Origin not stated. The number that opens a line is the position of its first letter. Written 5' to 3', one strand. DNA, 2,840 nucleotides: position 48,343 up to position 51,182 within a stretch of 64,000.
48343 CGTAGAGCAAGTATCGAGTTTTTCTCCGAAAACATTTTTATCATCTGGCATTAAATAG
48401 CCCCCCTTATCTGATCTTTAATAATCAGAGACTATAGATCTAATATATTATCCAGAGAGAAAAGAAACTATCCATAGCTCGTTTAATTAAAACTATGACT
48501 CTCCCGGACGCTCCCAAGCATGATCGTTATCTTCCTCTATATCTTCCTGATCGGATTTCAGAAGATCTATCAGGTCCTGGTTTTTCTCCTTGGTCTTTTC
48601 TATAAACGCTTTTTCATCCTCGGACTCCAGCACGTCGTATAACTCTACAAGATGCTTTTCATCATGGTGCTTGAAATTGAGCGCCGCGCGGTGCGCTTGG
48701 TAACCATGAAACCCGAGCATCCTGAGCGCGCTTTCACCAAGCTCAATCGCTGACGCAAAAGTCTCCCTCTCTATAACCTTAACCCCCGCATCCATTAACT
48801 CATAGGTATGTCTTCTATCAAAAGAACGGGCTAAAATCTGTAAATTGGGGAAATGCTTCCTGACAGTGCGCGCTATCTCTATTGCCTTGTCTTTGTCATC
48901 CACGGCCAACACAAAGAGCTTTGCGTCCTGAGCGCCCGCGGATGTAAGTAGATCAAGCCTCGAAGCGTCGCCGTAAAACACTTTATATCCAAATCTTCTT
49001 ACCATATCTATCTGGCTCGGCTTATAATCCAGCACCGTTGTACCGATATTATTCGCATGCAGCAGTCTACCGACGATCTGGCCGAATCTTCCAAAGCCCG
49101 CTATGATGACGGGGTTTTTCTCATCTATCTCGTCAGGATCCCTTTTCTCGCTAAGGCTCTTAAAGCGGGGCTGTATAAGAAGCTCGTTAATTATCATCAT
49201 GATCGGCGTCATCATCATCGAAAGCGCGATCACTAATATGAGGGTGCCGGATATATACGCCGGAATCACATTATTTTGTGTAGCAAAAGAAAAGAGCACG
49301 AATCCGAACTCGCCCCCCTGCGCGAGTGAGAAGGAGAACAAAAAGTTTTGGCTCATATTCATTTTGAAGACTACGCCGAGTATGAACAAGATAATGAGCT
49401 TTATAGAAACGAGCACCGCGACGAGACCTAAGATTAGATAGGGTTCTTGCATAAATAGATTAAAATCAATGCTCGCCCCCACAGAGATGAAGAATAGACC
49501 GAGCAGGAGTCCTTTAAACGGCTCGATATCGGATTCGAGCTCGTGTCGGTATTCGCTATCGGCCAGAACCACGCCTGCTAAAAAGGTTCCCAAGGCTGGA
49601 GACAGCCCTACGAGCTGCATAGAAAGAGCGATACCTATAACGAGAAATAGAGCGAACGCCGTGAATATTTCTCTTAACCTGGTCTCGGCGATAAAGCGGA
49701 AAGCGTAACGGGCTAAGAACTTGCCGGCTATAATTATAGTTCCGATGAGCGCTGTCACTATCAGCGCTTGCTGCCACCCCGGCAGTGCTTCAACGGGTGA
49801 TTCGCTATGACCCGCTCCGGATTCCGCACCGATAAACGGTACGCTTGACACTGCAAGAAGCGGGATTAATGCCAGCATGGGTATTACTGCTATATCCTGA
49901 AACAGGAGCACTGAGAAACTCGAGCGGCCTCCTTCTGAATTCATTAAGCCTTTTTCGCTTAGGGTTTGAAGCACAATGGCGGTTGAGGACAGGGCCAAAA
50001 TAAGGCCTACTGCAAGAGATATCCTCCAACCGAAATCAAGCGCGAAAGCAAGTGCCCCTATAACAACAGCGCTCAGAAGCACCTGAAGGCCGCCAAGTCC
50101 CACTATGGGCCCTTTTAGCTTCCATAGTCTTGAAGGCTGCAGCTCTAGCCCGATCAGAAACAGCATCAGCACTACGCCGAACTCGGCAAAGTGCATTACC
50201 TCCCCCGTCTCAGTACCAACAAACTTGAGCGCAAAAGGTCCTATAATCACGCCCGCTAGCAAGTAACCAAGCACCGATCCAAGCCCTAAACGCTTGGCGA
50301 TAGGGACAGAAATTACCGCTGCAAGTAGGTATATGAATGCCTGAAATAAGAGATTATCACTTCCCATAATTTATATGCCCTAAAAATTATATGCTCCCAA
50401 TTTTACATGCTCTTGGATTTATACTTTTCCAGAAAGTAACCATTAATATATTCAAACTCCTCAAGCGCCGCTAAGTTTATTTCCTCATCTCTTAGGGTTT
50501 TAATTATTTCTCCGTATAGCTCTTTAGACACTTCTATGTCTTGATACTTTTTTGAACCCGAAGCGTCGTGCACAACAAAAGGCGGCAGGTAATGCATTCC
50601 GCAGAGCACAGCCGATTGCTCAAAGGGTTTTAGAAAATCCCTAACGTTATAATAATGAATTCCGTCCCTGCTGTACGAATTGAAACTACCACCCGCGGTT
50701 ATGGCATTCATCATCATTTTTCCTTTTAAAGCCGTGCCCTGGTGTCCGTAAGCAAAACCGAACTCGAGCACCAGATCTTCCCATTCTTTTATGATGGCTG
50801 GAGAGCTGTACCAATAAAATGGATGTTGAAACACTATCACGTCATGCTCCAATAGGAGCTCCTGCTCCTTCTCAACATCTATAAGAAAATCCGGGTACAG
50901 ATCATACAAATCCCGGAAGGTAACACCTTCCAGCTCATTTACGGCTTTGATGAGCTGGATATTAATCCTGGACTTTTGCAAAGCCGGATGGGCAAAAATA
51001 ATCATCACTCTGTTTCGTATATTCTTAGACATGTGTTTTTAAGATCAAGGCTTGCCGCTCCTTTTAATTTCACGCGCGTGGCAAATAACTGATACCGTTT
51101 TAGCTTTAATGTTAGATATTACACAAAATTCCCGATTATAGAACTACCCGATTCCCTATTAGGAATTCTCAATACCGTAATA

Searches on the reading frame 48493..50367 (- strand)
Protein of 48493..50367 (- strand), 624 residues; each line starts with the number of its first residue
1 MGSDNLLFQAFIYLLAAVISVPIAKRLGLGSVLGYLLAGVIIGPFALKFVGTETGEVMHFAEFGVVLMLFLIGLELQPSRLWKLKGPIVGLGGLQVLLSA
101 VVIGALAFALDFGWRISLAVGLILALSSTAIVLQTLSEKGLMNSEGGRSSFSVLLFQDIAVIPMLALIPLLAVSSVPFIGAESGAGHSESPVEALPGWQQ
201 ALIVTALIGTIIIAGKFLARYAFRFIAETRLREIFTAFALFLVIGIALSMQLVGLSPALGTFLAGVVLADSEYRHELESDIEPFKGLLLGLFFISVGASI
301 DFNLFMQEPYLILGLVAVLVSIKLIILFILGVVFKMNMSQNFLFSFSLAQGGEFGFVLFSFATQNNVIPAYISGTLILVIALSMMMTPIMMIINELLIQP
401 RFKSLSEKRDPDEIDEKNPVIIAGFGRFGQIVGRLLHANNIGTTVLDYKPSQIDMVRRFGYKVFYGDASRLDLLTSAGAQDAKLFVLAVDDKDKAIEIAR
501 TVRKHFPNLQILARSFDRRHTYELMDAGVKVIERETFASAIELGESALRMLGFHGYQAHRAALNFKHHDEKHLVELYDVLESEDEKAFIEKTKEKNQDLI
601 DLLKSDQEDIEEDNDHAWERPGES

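Call 57: search_protein_families(library=pfam, proteins=[window:48493-50367:-], max_evalue=0.001)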
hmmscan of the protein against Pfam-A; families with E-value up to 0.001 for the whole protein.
window:48493-50367:- (624 aa): 2 families
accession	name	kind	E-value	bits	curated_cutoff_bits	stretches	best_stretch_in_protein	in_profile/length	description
PF00999.27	Na_H_Exchanger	-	1.7e-58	198.7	26.2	1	16-390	4-373/375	Sodium/hydrogen exchanger, transmembrane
PF02254.24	TrkA_N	-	1.6e-21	77.3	23.8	1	420-531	1-112/116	TrkA-N domain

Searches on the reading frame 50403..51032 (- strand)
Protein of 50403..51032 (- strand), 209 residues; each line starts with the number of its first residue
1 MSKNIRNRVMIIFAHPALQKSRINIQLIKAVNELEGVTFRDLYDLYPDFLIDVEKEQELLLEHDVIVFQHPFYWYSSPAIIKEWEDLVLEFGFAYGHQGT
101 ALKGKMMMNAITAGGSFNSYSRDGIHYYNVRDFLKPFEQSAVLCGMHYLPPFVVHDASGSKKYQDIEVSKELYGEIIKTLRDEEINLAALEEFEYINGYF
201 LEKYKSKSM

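Call 57: search_protein_families(library=pfam, proteins=[window:50403-51032:-], max_evalue=0.001)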
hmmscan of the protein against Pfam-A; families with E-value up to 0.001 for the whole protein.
window:50403-51032:- (209 aa): 2 families
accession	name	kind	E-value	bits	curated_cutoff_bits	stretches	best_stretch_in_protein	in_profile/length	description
PF02525.22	Flavodoxin_2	-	9.1e-44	150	27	1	8-171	2-192/198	Flavodoxin-like fold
PF03358.20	FMN_red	-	0.00066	19.7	24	1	7-117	16-119/152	NADPH-dependent FMN reductase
